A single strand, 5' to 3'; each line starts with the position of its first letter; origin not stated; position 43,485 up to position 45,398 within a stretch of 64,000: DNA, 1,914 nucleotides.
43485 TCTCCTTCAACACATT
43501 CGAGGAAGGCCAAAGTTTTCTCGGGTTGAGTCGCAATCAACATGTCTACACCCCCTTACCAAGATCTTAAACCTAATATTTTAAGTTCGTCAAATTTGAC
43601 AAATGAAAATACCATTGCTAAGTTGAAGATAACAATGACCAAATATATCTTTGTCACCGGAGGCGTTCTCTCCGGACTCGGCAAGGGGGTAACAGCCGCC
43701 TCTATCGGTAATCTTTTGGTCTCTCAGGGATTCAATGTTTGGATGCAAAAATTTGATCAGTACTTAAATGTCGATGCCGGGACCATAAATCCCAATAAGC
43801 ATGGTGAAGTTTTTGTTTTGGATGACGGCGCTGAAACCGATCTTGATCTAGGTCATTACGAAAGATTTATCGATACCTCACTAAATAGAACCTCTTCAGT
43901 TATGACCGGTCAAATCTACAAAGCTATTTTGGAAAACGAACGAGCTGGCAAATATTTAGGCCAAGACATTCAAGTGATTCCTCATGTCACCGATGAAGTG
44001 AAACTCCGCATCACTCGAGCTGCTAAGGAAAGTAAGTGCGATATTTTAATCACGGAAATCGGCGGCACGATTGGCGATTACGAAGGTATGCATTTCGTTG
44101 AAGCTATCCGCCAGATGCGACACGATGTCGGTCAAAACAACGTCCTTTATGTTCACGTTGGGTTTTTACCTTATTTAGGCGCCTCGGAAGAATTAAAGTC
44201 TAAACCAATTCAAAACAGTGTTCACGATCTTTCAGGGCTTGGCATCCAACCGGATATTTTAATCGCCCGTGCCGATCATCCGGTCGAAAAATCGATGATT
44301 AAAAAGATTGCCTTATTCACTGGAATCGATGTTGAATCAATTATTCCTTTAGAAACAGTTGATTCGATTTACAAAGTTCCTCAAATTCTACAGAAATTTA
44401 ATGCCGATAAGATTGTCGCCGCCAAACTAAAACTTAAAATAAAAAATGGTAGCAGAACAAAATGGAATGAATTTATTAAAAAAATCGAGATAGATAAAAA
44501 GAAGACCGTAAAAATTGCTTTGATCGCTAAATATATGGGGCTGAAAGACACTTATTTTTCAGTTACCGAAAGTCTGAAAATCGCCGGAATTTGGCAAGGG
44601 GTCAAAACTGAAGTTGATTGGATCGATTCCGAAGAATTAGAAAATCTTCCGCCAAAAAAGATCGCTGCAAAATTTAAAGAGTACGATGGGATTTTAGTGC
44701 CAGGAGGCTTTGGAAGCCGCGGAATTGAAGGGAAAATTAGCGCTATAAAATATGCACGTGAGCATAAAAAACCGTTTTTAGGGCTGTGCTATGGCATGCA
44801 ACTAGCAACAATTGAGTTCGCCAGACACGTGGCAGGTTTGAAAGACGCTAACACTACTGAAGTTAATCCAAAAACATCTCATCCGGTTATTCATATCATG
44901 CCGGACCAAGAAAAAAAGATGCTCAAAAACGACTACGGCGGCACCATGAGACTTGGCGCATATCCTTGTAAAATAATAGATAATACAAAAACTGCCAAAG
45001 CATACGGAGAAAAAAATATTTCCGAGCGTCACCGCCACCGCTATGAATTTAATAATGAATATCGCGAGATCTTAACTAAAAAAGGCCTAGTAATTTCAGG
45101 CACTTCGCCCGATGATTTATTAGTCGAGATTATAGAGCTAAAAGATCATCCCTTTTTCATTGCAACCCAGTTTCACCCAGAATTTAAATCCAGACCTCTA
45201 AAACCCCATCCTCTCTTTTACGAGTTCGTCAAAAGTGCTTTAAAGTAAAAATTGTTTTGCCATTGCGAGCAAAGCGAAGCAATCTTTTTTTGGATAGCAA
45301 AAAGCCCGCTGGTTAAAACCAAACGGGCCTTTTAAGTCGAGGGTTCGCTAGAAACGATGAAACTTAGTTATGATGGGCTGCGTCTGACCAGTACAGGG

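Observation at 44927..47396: Rearrangement/cassette hotspot downstream of pyrG: ~400-bp direct duplication of the pyrG 3' end + terminator, and a 16-bp direct repeat, bracketing GC-rich small ORFs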

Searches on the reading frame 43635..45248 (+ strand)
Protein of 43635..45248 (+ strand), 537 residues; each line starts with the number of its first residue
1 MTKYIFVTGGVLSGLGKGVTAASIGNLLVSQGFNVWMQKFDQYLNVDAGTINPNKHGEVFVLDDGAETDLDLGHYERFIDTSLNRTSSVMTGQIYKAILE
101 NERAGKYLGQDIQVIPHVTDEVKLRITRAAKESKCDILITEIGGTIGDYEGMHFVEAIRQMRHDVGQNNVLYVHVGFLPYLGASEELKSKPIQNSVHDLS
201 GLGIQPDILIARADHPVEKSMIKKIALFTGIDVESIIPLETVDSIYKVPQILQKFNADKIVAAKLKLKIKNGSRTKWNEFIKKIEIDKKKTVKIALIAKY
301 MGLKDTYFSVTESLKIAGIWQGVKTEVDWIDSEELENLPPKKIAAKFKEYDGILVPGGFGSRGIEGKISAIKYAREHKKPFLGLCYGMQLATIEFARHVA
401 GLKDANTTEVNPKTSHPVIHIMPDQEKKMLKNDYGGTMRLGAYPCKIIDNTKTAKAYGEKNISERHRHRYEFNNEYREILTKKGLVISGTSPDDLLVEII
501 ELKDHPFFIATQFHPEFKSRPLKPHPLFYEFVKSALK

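Call 6: search_protein_families(library=pfam, proteins=[window:43635-45248:+], max_evalue=0.1)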
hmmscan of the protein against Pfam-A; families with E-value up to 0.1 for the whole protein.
window:43635-45248:+ (537 aa): 4 families
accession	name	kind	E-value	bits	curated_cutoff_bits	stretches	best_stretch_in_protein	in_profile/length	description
PF06418.20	CTP_synth_N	-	1.3e-112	375.9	26.1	1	3-267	1-265/265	CTP synthase N-terminus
PF00117.34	GATase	-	1.5e-40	139.3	22.8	1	303-533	2-189/190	Glutamine amidotransferase class-I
PF07722.19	Peptidase_C26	-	3.1e-07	30.8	20.5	1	370-516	97-219/219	Peptidase C26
PF01656.29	CbiA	-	0.054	13.9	25.4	1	13-126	8-54/125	CobQ/CobB/MinD/ParA nucleotide binding domain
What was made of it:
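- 43635..45248 (+): Intact pyrG (CTP synthase, 537 aa). Its last 313 bp (44936-45248) form repeat copy 1. Pfam CTP_synth_N E=1e-112 and GATase E=1.5e-40 (call 6).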

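Call 17: find_homologous_proteins(query=window:43635-45248:+, max_evalue=1e-100)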
Query window:43635-45248:+ (537 aa): 8000 proteins with E <= 1e-100 among 8000 candidates; the best 120 are listed.
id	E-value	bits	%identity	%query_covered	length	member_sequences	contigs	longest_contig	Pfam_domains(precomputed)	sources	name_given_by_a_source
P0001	0.0e+0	1218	100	100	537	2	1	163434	PF07722.20,PF06418.21,PF00117.35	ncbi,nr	ncbi:TPA: CTP synthase [Candidatus Berkelbacteria bacterium]|nr:CTP synthase [Candidatus Berkelbacte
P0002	0.0e+0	1070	87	100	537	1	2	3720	PF07722.20,PF06418.21,PF00117.35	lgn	-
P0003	0.0e+0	1039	84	100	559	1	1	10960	PF06418.21,PF00117.35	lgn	-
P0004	0.0e+0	1026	83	100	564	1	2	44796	PF07722.20,PF06418.21,PF00117.35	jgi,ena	-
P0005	0.0e+0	1025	83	100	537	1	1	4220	PF07722.20,PF06418.21,PF00117.35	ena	-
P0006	5.3e-281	951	76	100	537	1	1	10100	PF07722.20,PF06418.21,PF00117.35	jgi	jgi:CTP synthase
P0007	7.0e-281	951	76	100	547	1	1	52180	PF07722.20,PF06418.21,PF00117.35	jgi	jgi:CTP synthase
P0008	1.8e-279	946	76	100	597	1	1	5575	PF07722.20,PF06418.21,PF00117.35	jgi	-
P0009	2.4e-279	946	75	100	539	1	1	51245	PF07722.20,PF06418.21,PF00117.35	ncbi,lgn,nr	ncbi:MAG: CTP synthase [Patescibacteria group bacterium]|nr:CTP synthase [Patescibacteria group bact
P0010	2.6e-279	945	75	100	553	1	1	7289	PF07722.20,PF06418.21,PF00117.35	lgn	-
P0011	1.1e-273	927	76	100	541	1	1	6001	PF07722.20,PF06418.21,PF00117.35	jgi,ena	-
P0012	1.2e-273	927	74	99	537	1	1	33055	PF07722.20,PF06418.21,PF00117.35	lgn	-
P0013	2.0e-270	916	74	100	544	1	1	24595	PF07722.20,PF06418.21,PF00117.35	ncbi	-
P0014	1.4e-268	910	73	100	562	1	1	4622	PF07722.20,PF06418.21,PF00117.35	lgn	-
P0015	1.3e-267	907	72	100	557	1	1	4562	PF07722.20,PF06418.21,PF00117.35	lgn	-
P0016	6.8e-267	904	74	100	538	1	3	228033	PF07722.20,PF06418.21,PF00117.35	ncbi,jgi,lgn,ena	ncbi:MAG: CTP synthase [Candidatus Berkelbacteria bacterium]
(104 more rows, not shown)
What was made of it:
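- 43635..45248 (+): 100% match to the Candidatus Berkelbacteria CTP synthase (call 17).
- Tried and rejected: Closer relatives had to be reached through pyrG homologues (call 17).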

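Call 19: find_encoding_contigs(protein=P0004, flank=10000, max_places=4)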
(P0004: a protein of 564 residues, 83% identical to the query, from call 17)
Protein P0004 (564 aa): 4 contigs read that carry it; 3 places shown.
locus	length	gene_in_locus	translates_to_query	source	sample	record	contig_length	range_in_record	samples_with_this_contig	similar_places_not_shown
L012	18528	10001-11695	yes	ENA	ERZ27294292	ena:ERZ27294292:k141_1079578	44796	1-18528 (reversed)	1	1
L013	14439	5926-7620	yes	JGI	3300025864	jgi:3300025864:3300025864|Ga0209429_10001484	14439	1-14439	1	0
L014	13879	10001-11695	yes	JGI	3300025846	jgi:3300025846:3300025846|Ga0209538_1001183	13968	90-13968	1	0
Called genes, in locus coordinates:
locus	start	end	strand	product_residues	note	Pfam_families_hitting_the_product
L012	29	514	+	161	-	PF00436:SSB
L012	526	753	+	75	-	PF01084:Ribosomal_S18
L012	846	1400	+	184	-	PF08207:EFP_N, PF01132:EFP, PF09285:Elong-fact-P_C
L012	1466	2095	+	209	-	PF05239:PRC (faint)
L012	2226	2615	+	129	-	PF01035:DNA_binding_1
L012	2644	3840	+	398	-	PF00890:FAD_binding_2, PF01266:DAO, PF01946:Thi4, PF03486:HI0933_like, PF05834:Lycopene_cycl, PF07992:Pyr_redox_2, PF12831:FAD_oxidored, PF04820:Trp_halogenase, +5 more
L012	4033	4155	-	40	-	-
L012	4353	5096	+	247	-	PF07963:N_methyl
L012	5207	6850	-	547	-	PF00118:Cpn60_TCP1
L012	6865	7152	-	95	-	PF00166:Cpn10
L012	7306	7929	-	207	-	PF01909:NTP_transf_2 (weak)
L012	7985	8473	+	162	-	-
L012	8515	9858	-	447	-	PF02878:PGM_PMM_I, PF02879:PGM_PMM_II, PF02880:PGM_PMM_III, PF00408:PGM_PMM_IV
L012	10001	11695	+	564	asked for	PF06418:CTP_synth_N, PF00117:GATase, PF07722:Peptidase_C26 (faint)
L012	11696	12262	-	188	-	PF00561:Abhydrolase_1 (weak), PF05728:UPF0227 (weak), PF06821:Ser_hydrolase, PF12146:Hydrolase_4 (faint)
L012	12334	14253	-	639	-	PF12229:PG_binding_4, PF04294:VanW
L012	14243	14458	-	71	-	-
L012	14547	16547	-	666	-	PF03030:H_PPase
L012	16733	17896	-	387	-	PF13439:Glyco_transf_4, PF20706:GT4-conflict, PF00534:Glycos_transf_1, PF13692:Glyco_trans_1_4, PF13524:Glyco_trans_1_2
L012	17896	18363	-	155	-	PF04138:GtrA_DPMS_TM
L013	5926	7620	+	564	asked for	PF06418:CTP_synth_N, PF00117:GATase, PF07722:Peptidase_C26 (faint)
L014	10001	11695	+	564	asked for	PF06418:CTP_synth_N, PF00117:GATase, PF07722:Peptidase_C26 (faint)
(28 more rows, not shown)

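Call 20: find_encoding_contigs(protein=P0003, flank=10000, max_places=4)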
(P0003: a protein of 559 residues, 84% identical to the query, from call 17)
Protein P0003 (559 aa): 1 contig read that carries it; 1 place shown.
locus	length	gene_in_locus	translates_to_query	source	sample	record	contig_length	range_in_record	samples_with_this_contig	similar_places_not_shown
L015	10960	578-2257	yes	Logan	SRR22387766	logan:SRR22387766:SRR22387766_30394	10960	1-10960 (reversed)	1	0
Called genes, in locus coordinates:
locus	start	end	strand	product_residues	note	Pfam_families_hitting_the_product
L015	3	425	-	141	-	?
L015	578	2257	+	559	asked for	PF06418:CTP_synth_N, PF00117:GATase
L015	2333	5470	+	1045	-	PF02384:N6_Mtase, PF07669:Eco57I (weak), PF18135:Type_ISP_C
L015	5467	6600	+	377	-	-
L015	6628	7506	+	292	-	PF04055:Radical_SAM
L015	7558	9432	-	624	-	PF12229:PG_binding_4, PF04294:VanW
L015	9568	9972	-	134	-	-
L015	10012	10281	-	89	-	-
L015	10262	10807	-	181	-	PF03848:TehB (weak), PF01209:Ubie_methyltran (weak), PF13489:Methyltransf_23, PF13847:Methyltransf_31, PF08241:Methyltransf_11, PF08242:Methyltransf_12, PF13649:Methyltransf_25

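Call 21: find_encoding_contigs(protein=P0002, flank=10000, max_places=4)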
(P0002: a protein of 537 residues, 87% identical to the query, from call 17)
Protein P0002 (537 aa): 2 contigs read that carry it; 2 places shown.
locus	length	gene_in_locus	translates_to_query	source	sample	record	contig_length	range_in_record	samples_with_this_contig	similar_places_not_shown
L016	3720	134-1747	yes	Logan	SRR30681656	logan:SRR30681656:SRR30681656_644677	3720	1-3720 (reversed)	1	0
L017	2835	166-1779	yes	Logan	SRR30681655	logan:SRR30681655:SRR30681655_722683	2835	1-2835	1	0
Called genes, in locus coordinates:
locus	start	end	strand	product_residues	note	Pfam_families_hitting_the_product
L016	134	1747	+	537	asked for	PF06418:CTP_synth_N, PF00117:GATase, PF07722:Peptidase_C26 (faint)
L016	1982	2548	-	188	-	PF00561:Abhydrolase_1 (weak), PF05728:UPF0227 (faint), PF06821:Ser_hydrolase, PF12146:Hydrolase_4 (faint)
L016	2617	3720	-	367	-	?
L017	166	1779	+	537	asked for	PF06418:CTP_synth_N, PF00117:GATase, PF07722:Peptidase_C26 (faint)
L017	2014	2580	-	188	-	PF00561:Abhydrolase_1 (weak), PF05728:UPF0227 (faint), PF06821:Ser_hydrolase, PF12146:Hydrolase_4 (faint)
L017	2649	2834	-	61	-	?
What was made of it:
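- a 188-aa Ser hydrolase in L012-14 and L016/17 (calls 19, 21)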

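Call 47: find_encoding_contigs(protein=P0005, flank=8000, max_places=3)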
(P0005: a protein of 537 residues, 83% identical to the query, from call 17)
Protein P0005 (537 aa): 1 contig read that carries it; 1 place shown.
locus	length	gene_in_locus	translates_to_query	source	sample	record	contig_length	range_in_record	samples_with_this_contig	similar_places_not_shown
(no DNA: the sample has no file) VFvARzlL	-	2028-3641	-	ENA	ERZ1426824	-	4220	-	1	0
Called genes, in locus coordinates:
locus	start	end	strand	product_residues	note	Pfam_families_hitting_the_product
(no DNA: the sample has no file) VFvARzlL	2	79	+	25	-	?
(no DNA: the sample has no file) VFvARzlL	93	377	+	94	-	-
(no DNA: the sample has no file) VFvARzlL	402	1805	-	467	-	PF02878:PGM_PMM_I, PF02879:PGM_PMM_II, PF02880:PGM_PMM_III, PF00408:PGM_PMM_IV (weak)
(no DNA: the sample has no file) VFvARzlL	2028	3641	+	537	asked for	PF06418:CTP_synth_N, PF00117:GATase, PF07722:Peptidase_C26 (faint)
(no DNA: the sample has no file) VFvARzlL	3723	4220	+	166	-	?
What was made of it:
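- another plus-strand gene on the P0005 contig (call 47)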

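Call 48: find_encoding_contigs(protein=P0007, flank=8000, max_places=3)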
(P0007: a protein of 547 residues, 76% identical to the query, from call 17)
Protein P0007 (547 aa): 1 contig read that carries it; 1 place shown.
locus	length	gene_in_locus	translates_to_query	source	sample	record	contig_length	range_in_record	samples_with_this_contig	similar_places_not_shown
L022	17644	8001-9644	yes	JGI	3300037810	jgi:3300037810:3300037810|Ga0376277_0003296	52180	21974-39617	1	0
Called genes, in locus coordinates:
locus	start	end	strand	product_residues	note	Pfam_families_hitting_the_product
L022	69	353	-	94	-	PF00166:Cpn10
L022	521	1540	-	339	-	-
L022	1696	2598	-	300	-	-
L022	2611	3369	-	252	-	PF02540:NAD_synthase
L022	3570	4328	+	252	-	PF01978:TrmB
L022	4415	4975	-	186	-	PF01909:NTP_transf_2, PF18765:Polbeta (faint)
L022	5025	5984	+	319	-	PF00579:tRNA-synt_1b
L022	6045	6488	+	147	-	-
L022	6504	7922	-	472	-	PF02878:PGM_PMM_I, PF02879:PGM_PMM_II, PF02880:PGM_PMM_III, PF00408:PGM_PMM_IV (weak)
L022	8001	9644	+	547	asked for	PF06418:CTP_synth_N, PF00117:GATase, PF07722:Peptidase_C26 (faint)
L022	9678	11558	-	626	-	PF12229:PG_binding_4, PF04294:VanW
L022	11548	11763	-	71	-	-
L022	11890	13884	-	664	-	PF03030:H_PPase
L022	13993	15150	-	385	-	PF13439:Glyco_transf_4 (weak), PF20706:GT4-conflict, PF00534:Glycos_transf_1, PF13692:Glyco_trans_1_4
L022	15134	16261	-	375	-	PF00535:Glycos_transf_2, PF04138:GtrA_DPMS_TM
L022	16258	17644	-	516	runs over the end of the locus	PF13231:PMT_2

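Call 75: find_encoding_contigs(protein=P0016, flank=6000, max_places=2)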
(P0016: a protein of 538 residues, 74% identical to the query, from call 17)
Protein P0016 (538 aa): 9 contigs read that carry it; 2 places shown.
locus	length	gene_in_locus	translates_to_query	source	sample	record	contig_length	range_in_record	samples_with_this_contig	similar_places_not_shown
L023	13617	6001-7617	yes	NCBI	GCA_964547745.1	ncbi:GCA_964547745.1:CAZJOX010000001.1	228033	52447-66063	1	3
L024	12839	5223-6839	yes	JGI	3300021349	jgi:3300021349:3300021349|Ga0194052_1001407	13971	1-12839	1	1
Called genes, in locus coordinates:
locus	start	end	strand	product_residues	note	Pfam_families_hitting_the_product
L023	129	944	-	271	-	-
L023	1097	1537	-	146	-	PF01833:TIG (weak)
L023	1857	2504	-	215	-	PF01909:NTP_transf_2 (weak)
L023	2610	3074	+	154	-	-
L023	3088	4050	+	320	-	PF00579:tRNA-synt_1b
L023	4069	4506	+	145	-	-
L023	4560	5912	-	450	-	PF02878:PGM_PMM_I, PF02879:PGM_PMM_II, PF02880:PGM_PMM_III, PF00408:PGM_PMM_IV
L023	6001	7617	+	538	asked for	PF06418:CTP_synth_N, PF00117:GATase, PF07722:Peptidase_C26 (faint)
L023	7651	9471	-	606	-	PF12229:PG_binding_4, PF04294:VanW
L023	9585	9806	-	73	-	-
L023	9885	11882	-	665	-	PF03030:H_PPase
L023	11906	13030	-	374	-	PF13439:Glyco_transf_4, PF20706:GT4-conflict, PF00534:Glycos_transf_1, PF13692:Glyco_trans_1_4, PF13524:Glyco_trans_1_2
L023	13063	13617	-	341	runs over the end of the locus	-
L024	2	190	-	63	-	?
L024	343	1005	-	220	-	PF01833:TIG (weak)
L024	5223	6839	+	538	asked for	PF06418:CTP_synth_N, PF00117:GATase, PF07722:Peptidase_C26 (faint)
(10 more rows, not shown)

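Call 76: find_encoding_contigs(protein=P0009, flank=6000, max_places=2)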
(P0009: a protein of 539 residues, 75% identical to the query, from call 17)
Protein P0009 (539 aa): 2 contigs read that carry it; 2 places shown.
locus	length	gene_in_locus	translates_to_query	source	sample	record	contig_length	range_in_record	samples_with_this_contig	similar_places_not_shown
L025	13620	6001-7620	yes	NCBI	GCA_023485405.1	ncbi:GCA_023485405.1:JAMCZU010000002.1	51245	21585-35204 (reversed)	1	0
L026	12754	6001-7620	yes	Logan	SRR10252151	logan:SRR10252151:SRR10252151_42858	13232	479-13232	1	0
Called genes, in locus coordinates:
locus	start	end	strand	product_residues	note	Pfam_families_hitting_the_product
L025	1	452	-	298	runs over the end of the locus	-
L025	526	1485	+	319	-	PF00579:tRNA-synt_1b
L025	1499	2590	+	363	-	PF03703:bPH_2, PF24649:DUF7642 (faint), PF03703:bPH_2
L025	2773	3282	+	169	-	-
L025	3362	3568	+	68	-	PF18929:DUF5678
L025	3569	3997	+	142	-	-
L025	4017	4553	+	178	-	-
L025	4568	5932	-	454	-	PF02878:PGM_PMM_I, PF02879:PGM_PMM_II, PF02880:PGM_PMM_III, PF00408:PGM_PMM_IV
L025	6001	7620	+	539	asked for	PF06418:CTP_synth_N, PF00117:GATase, PF07722:Peptidase_C26 (weak)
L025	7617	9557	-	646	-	PF12229:PG_binding_4, PF04294:VanW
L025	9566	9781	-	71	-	-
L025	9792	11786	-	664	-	PF03030:H_PPase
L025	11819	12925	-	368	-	PF13439:Glyco_transf_4, PF20706:GT4-conflict, PF00534:Glycos_transf_1, PF13692:Glyco_trans_1_4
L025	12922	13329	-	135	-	PF04138:GtrA_DPMS_TM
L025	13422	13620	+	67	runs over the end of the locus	PF15919:HicB_lk_antitox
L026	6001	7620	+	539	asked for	PF06418:CTP_synth_N, PF00117:GATase, PF07722:Peptidase_C26 (weak)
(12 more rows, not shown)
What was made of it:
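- They overlap by 4 bp in L025/26 (call 76).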
